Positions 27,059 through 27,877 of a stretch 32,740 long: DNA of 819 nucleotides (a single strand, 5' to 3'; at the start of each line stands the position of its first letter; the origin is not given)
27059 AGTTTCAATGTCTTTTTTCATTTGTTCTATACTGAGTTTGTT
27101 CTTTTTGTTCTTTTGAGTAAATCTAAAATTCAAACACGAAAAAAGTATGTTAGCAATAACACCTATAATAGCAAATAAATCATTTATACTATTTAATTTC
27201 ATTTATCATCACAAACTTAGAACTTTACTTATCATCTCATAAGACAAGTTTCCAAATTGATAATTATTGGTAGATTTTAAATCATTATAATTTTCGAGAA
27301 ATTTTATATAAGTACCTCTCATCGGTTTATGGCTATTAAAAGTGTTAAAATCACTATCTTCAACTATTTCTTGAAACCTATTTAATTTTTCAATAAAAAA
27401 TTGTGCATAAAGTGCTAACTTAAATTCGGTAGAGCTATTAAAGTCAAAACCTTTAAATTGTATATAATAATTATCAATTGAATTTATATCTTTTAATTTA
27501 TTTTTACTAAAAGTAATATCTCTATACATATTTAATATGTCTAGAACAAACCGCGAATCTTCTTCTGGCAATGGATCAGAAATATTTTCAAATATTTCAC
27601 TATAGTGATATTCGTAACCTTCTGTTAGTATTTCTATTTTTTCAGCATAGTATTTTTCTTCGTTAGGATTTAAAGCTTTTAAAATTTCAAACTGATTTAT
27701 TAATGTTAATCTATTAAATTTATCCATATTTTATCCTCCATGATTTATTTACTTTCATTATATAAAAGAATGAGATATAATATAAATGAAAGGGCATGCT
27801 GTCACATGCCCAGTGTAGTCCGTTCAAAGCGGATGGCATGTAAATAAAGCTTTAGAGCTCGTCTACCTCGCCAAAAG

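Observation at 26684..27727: Extremely AT-rich two-gene operon: YfbU-family protein plus membrane-anchored coiled-coil protein — candidate uncharacterised defence/abortive-infection-like module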

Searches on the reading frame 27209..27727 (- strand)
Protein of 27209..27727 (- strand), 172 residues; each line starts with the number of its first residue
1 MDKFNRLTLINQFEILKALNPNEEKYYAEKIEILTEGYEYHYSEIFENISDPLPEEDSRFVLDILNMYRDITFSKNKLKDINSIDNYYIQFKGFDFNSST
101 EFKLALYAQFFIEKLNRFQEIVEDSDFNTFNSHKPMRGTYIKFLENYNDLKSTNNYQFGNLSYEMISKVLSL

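Call 4: search_protein_families(library=pfam, proteins=[window:27209-27727:-], max_evalue=1)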
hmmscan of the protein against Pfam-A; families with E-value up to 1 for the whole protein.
window:27209-27727:- (172 aa): 1 family
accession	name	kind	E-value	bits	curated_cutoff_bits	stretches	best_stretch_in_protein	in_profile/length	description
PF03887.19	YfbU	-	1.9e-34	119.5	25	1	1-170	3-164/166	YfbU domain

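Call 5: search_protein_families(library=padloc, proteins=[window:27209-27727:-], max_evalue=1)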
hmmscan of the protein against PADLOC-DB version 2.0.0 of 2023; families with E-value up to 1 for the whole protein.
window:27209-27727:- (172 aa): 0 families

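Call 6: search_protein_families(library=ncbifam, proteins=[window:27209-27727:-], max_evalue=1)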
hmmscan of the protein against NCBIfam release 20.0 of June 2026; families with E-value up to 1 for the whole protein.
window:27209-27727:- (172 aa): 2 families
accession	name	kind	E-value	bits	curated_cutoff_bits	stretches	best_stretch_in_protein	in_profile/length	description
NF003936.2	PRK05445.1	equivalog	1e-29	104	90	1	1-171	3-165/166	YfbU family protein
TIGR02170.1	thyX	equivalog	0.084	12.4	87.9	1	18-76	112-169/211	FAD-dependent thymidylate synthase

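Call 18: search_dna_similar(query=window:27209-27727:-, collection=plasmids, mode=protein, max_rows=60, rows=spread)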
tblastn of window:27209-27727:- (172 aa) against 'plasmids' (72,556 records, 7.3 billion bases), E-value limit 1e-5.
Records with a match: 337; places in all: 346; records where one place covers at least 80% of the query: 192.
Best place of each record, by identity: >=99% 147; 95-99% 13; 90-95% 1; 80-90% 1; 60-80% 105; <60% 70.
By first word of the organism name: Enterococcus 269; Bacillus 9; Curtobacterium 9; Rhodococcus 6; Acinetobacter 5; Escherichia 5; Klebsiella 4; Salmonella 3; Corynebacterium 3; Photobacterium 2; and 17 more.
By predicted mobility (MOB-suite, as given by PLSDB): non-mobilizable 132; conjugative 108; mobilizable 97.
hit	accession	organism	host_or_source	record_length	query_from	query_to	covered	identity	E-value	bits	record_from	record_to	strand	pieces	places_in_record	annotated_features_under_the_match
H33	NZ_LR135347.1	Enterococcus faecium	-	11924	1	172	100%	100.0%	4e-107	342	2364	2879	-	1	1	YfbU family protein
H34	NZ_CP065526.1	Enterococcus faecium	Homo sapiens,pleural fluid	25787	1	172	100%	100.0%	4e-107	342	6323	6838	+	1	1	YfbU family protein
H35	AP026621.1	Enterococcus faecium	Homo sapiens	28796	1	172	100%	100.0%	4e-107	342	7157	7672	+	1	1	hypothetical protein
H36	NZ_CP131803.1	Enterococcus faecium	Homo sapiens,culture,blood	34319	1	172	100%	100.0%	4e-107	342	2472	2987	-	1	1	YfbU family protein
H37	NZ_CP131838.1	Enterococcus faecium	-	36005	1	172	100%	100.0%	4e-107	342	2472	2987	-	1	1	YfbU family protein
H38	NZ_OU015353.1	Enterococcus faecium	Homo sapiens,hepatic abscess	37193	1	172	100%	100.0%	4e-107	342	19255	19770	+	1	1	YfbU family protein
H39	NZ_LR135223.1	Enterococcus faecium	-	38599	1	172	100%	100.0%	4e-107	342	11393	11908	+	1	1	YfbU family protein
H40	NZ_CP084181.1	Enterococcus faecium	Homo sapiens,hematoma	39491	1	172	100%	100.0%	4e-107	342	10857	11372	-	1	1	YfbU family protein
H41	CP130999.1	Enterococcus faecium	Homo sapiens,blood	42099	1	172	100%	100.0%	4e-107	342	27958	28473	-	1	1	none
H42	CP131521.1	Enterococcus faecium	Homo sapiens,blood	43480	1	172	100%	100.0%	4e-107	342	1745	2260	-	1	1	none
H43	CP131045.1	Enterococcus faecium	Homo sapiens,blood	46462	1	172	100%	100.0%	4e-107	342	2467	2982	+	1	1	none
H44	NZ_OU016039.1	Enterococcus faecium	Homo sapiens,Superficial wound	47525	1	172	100%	100.0%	4e-107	342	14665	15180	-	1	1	YfbU family protein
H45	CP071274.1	Enterococcus faecium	Homo sapiens,Rectal Swab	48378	1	172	100%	100.0%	4e-107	342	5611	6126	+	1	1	YfbU family protein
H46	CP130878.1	Enterococcus faecium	Homo sapiens,blood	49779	1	172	100%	100.0%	4e-107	342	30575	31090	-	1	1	none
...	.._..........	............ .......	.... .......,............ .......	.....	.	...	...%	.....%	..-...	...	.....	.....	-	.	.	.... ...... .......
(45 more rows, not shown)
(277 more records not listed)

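Call 22: find_homologous_proteins(query=window:27209-27727:-, max_evalue=0.00001)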
Query window:27209-27727:- (172 aa): 30 proteins with E <= 0.00001 among 71 candidates.
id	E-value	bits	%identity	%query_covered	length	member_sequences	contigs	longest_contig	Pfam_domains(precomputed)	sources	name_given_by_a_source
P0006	1.1e-97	343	100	93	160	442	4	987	PF03887.20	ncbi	ncbi:TPA: YfbU family protein, partial [Enterococcus faecium]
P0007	1.1e-55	206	59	99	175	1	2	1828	PF03887.20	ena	-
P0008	5.5e-55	204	59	99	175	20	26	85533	PF03887.20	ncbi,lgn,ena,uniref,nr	ncbi:TPA: YfbU family protein [Enterococcus faecium]|uniref:YfbU family protein n=1 Tax=Enterococcus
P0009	1.8e-53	199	58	99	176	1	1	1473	PF03887.20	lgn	-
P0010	6.9e-53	197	96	57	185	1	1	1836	PF03887.20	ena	-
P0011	7.4e-53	197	59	99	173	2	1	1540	PF03887.20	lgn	-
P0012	7.7e-53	197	57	99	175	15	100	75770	PF03887.20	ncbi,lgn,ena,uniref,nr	ncbi:YfbU family protein [Enterococcus faecium]|uniref:YfbU family protein n=1 Tax=Enterococcus faec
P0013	1.1e-52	196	89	63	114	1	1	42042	PF03887.20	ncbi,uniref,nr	ncbi:hypothetical protein EfmGK923_31120 (plasmid) [Enterococcus faecium]|uniref:YfbU family protein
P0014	1.4e-52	196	56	99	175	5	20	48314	PF03887.20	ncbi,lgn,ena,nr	ncbi:YfbU family protein [Enterococcus hirae]|nr:YfbU family protein [Enterococcus hirae] EMF0215912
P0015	7.0e-52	194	57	99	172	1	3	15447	PF03887.20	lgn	-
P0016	1.5e-51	193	55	99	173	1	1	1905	PF03887.20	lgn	-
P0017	6.6e-51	191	89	62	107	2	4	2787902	PF03887.20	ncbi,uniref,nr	ncbi:YfbU family protein [Enterococcus faecium]|uniref:YfbU family protein n=1 Tax=Enterococcus faec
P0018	1.3e-48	183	53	99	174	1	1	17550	PF03887.20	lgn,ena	-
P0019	8.7e-48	180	52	97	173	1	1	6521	PF03887.20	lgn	-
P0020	1.2e-47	180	53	99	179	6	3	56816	PF03887.20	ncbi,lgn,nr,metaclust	ncbi:YfbU domain protein [Enterococcus faecium 13.SD.W.09]|nr:YfbU domain protein [Enterococcus faec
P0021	1.7e-46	176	52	99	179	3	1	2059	PF03887.20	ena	-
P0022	3.2e-46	175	52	99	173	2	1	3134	PF03887.20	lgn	-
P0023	9.8e-45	171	51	99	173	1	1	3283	PF03887.20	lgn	-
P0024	1.9e-41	160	61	77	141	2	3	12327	PF03887.20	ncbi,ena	ncbi:YfbU family protein [Enterococcus casseliflavus]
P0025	1.6e-40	157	100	45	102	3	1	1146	PF03887.20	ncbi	ncbi:YfbU family protein, partial [Enterococcus faecium]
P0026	2.9e-28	117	61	56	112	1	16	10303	PF03887.20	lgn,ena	-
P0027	2.5e-27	114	60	56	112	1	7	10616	PF03887.20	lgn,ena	-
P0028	1.5e-24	105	61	53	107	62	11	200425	PF03887.20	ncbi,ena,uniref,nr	ncbi:YfbU family protein [Enterococcus faecium]|uniref:YfbU family protein n=1 Tax=Enterococcus faec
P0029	8.9e-23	99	40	87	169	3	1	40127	PF03887.20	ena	-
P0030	1.2e-22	99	39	99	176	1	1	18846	PF03887.20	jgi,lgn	jgi:uncharacterized protein YfbU (UPF0304 family)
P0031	4.0e-21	94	52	53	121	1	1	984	PF03887.20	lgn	-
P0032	9.3e-20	89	38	94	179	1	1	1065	PF03887.20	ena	-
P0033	2.8e-19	88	42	88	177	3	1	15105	PF03887.20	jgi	-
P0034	4.3e-15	74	48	56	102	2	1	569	PF03887.20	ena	-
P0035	9.9e-13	66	39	80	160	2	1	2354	PF03887.20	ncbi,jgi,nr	ncbi:MAG: hypothetical protein ACD_11C00039G0002 [uncultured bacterium]|nr:MAG: hypothetical protein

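Call 23: find_encoding_contigs(protein=P0012, flank=4000, max_places=4)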
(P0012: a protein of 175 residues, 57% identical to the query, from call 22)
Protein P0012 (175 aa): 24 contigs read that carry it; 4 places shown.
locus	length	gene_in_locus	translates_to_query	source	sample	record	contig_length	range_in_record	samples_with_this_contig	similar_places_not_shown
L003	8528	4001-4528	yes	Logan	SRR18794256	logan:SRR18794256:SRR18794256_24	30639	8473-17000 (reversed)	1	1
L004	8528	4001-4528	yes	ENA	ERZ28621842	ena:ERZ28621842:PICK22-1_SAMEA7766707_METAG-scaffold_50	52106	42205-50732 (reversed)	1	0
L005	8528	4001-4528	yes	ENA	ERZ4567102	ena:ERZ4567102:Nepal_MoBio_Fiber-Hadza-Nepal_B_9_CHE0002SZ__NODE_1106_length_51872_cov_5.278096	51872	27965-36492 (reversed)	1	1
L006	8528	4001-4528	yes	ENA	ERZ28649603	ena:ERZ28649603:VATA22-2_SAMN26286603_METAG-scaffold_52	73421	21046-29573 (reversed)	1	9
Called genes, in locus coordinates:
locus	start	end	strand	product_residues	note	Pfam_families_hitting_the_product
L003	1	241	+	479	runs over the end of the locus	PF00145:DNA_methylase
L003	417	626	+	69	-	PF20038:HTH_59 (weak)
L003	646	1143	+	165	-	-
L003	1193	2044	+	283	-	-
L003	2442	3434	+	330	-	-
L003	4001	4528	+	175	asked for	PF03887:YfbU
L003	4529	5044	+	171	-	-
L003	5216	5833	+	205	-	PF00589:Phage_integrase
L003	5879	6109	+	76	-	-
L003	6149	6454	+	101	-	-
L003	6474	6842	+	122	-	-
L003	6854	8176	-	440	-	PF14690:Zn_ribbon_ISL3, PF13542:HTH_Tnp_ISL3, PF01610:DDE_Tnp_ISL3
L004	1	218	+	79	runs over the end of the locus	PF20038:HTH_59 (weak)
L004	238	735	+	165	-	-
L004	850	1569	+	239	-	-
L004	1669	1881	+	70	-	-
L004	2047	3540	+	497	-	-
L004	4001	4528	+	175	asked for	PF03887:YfbU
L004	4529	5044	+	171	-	-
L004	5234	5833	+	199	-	PF00589:Phage_integrase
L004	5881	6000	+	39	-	-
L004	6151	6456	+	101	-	-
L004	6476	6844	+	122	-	-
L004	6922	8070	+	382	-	PF16872:putAbiC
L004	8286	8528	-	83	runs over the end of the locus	-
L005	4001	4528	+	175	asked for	PF03887:YfbU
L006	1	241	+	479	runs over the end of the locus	PF00145:DNA_methylase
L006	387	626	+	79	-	PF20038:HTH_59 (weak)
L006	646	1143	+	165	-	-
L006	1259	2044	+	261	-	-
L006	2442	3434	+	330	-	-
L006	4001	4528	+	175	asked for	PF03887:YfbU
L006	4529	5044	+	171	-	-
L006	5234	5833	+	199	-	PF00589:Phage_integrase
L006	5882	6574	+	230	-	-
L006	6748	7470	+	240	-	PF13676:TIR_2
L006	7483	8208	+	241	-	PF19952:DUF6414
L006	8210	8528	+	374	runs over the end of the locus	PF06309:Torsin (weak), PF07724:AAA_2, PF00004:AAA (weak), PF07728:AAA_5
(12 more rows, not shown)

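Call 24: find_encoding_contigs(protein=P0020, flank=4000, max_places=3)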
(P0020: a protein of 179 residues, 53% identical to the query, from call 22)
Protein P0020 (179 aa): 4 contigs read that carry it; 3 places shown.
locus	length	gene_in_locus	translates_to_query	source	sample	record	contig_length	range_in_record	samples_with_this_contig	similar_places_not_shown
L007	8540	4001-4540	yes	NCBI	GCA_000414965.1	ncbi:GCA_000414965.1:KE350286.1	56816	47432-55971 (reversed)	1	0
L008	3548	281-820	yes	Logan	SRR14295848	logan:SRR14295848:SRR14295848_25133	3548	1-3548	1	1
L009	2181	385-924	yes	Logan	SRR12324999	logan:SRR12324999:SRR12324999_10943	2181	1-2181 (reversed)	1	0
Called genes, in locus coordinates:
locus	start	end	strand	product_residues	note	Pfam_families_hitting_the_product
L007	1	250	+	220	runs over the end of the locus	PF10979:DUF2786, PF23771:DUF7168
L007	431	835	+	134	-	-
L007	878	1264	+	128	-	PF19552:DUF6075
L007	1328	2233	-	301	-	-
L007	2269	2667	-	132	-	-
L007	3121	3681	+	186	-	-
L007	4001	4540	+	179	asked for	PF03887:YfbU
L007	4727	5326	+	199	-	PF00589:Phage_integrase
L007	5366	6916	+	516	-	-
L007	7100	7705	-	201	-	PF02586:SRAP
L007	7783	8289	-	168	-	-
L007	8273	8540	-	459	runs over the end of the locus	PF00817:IMS, PF11798:IMS_HHH (weak), PF21999:IMS_HHH_1 (weak), PF11799:IMS_C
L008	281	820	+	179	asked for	PF03887:YfbU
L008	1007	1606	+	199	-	PF00589:Phage_integrase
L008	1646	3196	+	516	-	-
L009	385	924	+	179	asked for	PF03887:YfbU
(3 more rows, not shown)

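Call 25: find_encoding_contigs(protein=P0014, flank=4000, max_places=3)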
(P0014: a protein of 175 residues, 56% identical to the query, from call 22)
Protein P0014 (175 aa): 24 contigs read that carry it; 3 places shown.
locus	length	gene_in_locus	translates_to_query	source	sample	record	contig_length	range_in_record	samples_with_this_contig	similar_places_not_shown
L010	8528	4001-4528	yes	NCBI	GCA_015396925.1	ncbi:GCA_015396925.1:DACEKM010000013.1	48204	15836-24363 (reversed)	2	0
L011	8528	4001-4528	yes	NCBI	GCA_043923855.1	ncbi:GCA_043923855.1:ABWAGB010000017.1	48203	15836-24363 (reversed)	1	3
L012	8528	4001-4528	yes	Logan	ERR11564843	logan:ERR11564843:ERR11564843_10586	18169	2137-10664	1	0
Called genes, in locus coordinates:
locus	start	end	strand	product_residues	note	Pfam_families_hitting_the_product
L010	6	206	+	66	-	-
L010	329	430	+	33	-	PF16935:Hol_Tox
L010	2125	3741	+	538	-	PF27757:Competence-induced_Ccs4_N, PF13231:PMT_2 (weak)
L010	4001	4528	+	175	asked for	PF03887:YfbU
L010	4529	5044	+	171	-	-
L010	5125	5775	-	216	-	PF00239:Resolvase, PF02796:HTH_7, PF13384:HTH_23 (faint)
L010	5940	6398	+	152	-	-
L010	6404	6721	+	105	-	-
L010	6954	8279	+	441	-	PF00817:IMS, PF11798:IMS_HHH (weak), PF21999:IMS_HHH_1 (weak), PF11799:IMS_C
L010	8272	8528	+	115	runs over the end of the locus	-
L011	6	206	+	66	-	-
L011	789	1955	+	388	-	PF08867:FRG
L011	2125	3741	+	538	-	PF27757:Competence-induced_Ccs4_N, PF13231:PMT_2 (weak)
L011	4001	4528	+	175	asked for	PF03887:YfbU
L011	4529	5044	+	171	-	-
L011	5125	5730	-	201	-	PF00239:Resolvase, PF02796:HTH_7, PF13384:HTH_23 (faint)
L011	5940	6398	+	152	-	-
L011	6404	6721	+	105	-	-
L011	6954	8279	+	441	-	PF00817:IMS, PF11798:IMS_HHH (weak), PF21999:IMS_HHH_1 (weak), PF11799:IMS_C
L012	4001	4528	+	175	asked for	PF03887:YfbU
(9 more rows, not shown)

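Call 32: find_encoding_contigs(protein=P0029, flank=4000, max_places=2)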
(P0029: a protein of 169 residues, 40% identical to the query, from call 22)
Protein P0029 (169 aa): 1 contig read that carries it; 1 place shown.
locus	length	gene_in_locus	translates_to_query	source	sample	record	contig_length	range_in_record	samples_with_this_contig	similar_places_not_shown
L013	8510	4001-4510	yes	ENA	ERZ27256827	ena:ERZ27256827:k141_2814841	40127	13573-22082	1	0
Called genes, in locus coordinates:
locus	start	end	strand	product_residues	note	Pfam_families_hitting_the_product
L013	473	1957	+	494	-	PF02086:MethyltransfD12 (faint), PF03602:Cons_hypoth95 (faint), PF01555:N6_N4_Mtase, PF04471:Mrr_cat, PF22722:NA-iREase1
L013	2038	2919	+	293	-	PF12146:Hydrolase_4, PF00561:Abhydrolase_1, PF12697:Abhydrolase_6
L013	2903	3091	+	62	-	-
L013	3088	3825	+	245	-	PF00565:SNase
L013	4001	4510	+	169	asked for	PF03887:YfbU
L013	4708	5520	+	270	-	PF18742:DpnII-MboI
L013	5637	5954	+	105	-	-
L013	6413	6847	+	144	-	-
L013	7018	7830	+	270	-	PF08867:FRG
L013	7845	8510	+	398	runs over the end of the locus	-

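Call 33: find_encoding_contigs(protein=P0030, flank=4000, max_places=2)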
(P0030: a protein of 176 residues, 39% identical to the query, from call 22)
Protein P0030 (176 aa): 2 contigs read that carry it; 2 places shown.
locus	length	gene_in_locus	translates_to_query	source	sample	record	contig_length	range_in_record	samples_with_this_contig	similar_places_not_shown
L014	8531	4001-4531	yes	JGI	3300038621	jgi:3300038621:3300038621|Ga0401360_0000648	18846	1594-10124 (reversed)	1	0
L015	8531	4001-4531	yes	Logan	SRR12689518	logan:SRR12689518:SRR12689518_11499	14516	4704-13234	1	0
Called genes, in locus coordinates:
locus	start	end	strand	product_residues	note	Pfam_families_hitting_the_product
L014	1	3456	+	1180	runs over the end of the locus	PF20155:TMP_3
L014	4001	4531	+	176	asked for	PF03887:YfbU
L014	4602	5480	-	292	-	-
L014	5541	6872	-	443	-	PF01580:FtsK_SpoIIIE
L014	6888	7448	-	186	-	-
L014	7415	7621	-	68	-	-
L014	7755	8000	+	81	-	-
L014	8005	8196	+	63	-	-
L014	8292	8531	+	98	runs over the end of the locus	-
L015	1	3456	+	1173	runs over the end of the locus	PF20155:TMP_3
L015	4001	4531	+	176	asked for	PF03887:YfbU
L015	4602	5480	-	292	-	-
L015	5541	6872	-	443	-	PF01580:FtsK_SpoIIIE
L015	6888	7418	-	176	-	-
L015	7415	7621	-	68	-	-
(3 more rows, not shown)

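Call 34: find_encoding_contigs(protein=P0033, flank=4000, max_places=2)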
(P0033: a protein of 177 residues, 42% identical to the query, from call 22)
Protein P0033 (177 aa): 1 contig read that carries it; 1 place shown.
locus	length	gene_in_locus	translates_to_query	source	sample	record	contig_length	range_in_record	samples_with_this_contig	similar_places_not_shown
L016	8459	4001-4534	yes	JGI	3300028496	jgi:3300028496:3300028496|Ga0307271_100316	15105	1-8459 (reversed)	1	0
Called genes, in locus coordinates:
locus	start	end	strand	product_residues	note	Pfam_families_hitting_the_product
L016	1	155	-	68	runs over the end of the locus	PF15738:YafQ_toxin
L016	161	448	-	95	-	PF04221:RelB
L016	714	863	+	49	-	-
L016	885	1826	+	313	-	-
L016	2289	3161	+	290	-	-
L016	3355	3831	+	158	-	-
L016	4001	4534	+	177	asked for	PF03887:YfbU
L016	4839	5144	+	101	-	-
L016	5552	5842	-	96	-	-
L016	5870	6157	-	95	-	-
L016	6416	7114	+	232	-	PF02463:SMC_N (faint), PF13175:AAA_15 (faint), PF00005:ABC_tran, PF13304:AAA_21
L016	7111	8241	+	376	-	PF12679:ABC2_membrane_2, PF12698:ABC2_membrane_3, PF13346:ABC2_membrane_5 (weak)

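Call 35: find_encoding_contigs(protein=P0018, flank=4000, max_places=2)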
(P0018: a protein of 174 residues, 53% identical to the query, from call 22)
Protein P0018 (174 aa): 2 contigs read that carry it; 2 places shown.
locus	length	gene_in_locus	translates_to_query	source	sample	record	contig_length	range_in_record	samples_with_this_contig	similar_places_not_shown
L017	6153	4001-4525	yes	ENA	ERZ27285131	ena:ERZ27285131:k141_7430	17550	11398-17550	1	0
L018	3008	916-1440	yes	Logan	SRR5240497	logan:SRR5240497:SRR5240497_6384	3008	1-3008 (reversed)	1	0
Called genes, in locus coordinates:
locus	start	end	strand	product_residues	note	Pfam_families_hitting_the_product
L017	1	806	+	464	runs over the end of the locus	PF19295:SufBD_N, PF01458:SUFBD_core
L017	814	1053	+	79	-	-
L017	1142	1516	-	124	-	-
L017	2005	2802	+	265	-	PF19952:DUF6414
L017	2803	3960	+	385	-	PF07724:AAA_2, PF00004:AAA, PF07728:AAA_5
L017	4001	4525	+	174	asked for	PF03887:YfbU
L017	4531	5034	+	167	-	-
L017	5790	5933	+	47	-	-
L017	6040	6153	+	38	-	?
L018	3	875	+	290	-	?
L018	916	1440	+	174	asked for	PF03887:YfbU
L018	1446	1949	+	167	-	-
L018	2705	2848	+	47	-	-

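Call 46: find_related_loci(query=A2, collection=genome_contigs, flank=5000)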
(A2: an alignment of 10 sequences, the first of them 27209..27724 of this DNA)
Query A2 (171 aa) in genome_contigs; peptide patterns used: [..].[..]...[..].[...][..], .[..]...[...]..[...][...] (x = any residue, [..] = any of these).
141 stretches matched a pattern; 39 encode a relative of the query (tblastn E <= 1e-3); 39 distinct loci.
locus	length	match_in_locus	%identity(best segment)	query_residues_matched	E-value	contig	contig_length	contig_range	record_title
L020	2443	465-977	100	1-171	2e-115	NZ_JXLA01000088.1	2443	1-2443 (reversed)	Enterococcus raffinosus strain DSM 5633 Scaffold88, whole genome shotgun sequence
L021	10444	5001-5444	48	1-151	3e-38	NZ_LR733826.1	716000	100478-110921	Pseudomonas sp. 8Z isolate Pseudomonas sp. 8Z, whole genome shotgun sequence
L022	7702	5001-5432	43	2-148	8e-35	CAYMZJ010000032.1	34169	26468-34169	MAG TPA_asm: uncultured Phycisphaeraceae bacterium isolate SRP215229_co1_209 genome assembly, contig: NODE_673_length_34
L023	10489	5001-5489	40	2-170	2e-31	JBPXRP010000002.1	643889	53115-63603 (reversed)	Bacillaceae bacterium C204 204_2, whole genome shotgun sequence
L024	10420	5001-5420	46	1-143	2e-31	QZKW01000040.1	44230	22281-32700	MAG: Desulfobacteraceae bacterium isolate SURF_3 Ga0104751_1001204, whole genome shotgun sequence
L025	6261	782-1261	44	1-170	5e-31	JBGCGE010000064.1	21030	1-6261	MAG: Gammaproteobacteria bacterium isolate SGMAG-06 contig64, whole genome shotgun sequence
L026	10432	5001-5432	40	1-146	1e-30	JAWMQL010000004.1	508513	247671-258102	Halieaceae bacterium WSDMB12 NODE_4_length_508513_cov_28.777824, whole genome shotgun sequence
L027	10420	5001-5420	46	1-143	2e-30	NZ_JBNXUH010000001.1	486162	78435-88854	Pseudomonas peli strain C1.4 WGS_Assembly_Contig_1_consensus_sequence, whole genome shotgun sequence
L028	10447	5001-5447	41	2-151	6e-29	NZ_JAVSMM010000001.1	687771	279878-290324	MAG: Aromatoleum sp. isolate NRBC_bin_1 Aromatoleum_NRBC_Contig_01, whole genome shotgun sequence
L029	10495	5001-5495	38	2-169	2e-28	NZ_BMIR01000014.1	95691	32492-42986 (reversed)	Pullulanibacillus camelliae strain CGMCC 1.15371 sequence14, whole genome shotgun sequence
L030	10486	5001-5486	41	2-169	3e-28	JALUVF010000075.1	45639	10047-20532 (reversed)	MAG: bacterium isolate 128-326_metabat2_scaf2bin.026 128-326_scaffold_276_c1, whole genome shotgun sequence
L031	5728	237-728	40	2-168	2e-27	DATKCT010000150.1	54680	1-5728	MAG TPA_asm: Verrucomicrobiales bacterium isolate SMAG_U14453 k141_422663, whole genome shotgun sequence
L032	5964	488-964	42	1-169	1e-25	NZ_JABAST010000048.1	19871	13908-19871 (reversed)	Psychrobacter faecalis strain DSM 14664 NODE_48_length_19871_cov_268.769, whole genome shotgun sequence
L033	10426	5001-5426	42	1-143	6e-25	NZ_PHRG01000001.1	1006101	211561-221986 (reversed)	Acinetobacter pseudolwoffii strain ANC 5044 Contig1, whole genome shotgun sequence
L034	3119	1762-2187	42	1-143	5e-25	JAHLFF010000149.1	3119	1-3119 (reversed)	MAG: Candidatus Acinetobacter avistercoris isolate 5402 B6M76__C59749_L3119, whole genome shotgun sequence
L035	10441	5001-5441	38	2-149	9e-25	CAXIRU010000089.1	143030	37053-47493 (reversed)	MAG: Acidovorax facilis isolate cycles.exp.s106 genome assembly, contig: k99_4092, whole genome shotgun sequence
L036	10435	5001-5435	40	2-147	2e-24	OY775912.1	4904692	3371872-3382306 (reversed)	MAG: Anaerohalosphaeraceae bacterium isolate 978f9c3d-91dc-4e11-95ec-8fa255ba7f00 genome assembly, chromosome: 1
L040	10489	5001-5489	34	3-170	2e-21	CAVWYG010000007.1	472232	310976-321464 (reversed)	MAG: uncultured Acidobacteriota bacterium isolate MFD09286.bin.1.180 genome assembly, contig: contig_24429, whole genome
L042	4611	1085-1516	38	2-146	1e-20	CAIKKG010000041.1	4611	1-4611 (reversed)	uncultured bacterium isolate Kiruna2_bin-0995 genome assembly, contig: bin-0995:41/42, whole genome shotgun sequence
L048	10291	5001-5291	39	3-100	6e-17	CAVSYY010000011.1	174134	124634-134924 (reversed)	MAG: uncultured Acidobacteriota bacterium isolate MFD05512.bin.1.170 genome assembly, contig: contig_41802, whole genome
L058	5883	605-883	30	60-150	3e-6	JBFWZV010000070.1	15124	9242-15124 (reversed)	MAG: Pseudolabrys sp. isolate CA_2019_TPBS_196 NODE_16712_length_15124_cov_16.174435_TPBS, whole genome shotgun sequence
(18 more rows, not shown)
